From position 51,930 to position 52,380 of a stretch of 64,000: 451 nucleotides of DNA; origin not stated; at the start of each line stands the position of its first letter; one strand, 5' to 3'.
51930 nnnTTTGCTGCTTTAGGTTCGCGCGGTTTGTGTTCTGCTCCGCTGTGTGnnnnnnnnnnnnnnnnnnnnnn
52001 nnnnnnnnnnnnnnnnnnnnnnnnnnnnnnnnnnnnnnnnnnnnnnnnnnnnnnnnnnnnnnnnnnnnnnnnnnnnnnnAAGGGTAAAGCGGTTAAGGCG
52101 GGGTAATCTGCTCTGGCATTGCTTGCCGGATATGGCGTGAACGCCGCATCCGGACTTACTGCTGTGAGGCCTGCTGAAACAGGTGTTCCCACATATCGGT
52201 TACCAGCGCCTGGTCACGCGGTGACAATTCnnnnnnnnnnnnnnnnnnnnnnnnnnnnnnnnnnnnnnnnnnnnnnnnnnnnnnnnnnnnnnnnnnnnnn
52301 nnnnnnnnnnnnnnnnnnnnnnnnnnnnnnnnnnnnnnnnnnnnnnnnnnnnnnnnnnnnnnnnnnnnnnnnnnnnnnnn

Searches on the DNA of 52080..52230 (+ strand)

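Call 40: search_dna_similar(query=window:52080-52230:+, collection=ecoli_genomes, mode=near, max_rows=10)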
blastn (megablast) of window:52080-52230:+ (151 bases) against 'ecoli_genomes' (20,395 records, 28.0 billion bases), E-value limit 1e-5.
Records with a match: 4548; places in all: 4553; records where one place covers at least 80% of the query: 1528.
Genomes with a match: 4548 of 5426; with a place that covers at least 80% of the query: 1528. Places per genome that has any: lowest 1, median 1, highest 2. On chromosomes: 4553 places; on plasmids: 0.
Best place of each record, by identity: >=99% 1; 95-99% 66; 90-95% 1312; 80-90% 3169.
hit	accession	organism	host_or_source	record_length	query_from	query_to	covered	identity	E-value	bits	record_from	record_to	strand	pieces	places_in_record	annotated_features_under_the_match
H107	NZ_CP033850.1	Escherichia coli strain FDAARGOS_497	Homo sapiens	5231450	1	151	100%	96.2%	4e-64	252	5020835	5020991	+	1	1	yfcL: YfcL family protein | mnmC: bifunctional tRNA ...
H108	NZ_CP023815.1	Escherichia coli strain IMT16316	wild bird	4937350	1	151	100%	96.2%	4e-64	252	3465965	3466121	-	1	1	yfcL: YfcL family protein | mnmC: bifunctional tRNA ...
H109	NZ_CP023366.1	Escherichia coli strain 1428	canine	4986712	1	151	100%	96.2%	4e-64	252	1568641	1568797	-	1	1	yfcL: YfcL family protein | mnmC: bifunctional tRNA ...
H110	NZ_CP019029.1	Escherichia coli strain Ecol_881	Homo sapiens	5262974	1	151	100%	96.2%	4e-64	252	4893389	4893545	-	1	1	yfcL: YfcL family protein | mnmC: bifunctional tRNA ...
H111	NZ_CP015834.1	Escherichia coli strain MS6198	Homo sapiens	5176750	1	151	100%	96.2%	4e-64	252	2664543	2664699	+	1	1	yfcL: YfcL family protein | mnmC: bifunctional tRNA ...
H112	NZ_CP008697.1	Escherichia coli strain ST648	Homo sapiens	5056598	1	151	100%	96.2%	4e-64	252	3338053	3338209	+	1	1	yfcL: YfcL family protein | mnmC: bifunctional tRNA ...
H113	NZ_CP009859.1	Escherichia coli strain ECONIH1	rectal swab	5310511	1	151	100%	96.2%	4e-64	252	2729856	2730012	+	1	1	yfcL: YfcL family protein | mnmC: bifunctional tRNA ...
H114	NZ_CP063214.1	Escherichia coli strain ERP001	Red panda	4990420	1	151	100%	96.2%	4e-64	252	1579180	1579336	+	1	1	yfcL: YfcL family protein | mnmC: bifunctional tRNA ...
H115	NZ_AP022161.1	Escherichia coli strain WP5-S18-ESBL-08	-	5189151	1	151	100%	96.2%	4e-64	252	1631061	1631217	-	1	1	yfcL: YfcL family protein | mnmC: bifunctional tRNA ...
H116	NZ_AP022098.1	Escherichia coli strain WP4-S18-ESBL-09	-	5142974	1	151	100%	96.2%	4e-64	252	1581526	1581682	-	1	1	yfcL: YfcL family protein | mnmC: bifunctional tRNA ...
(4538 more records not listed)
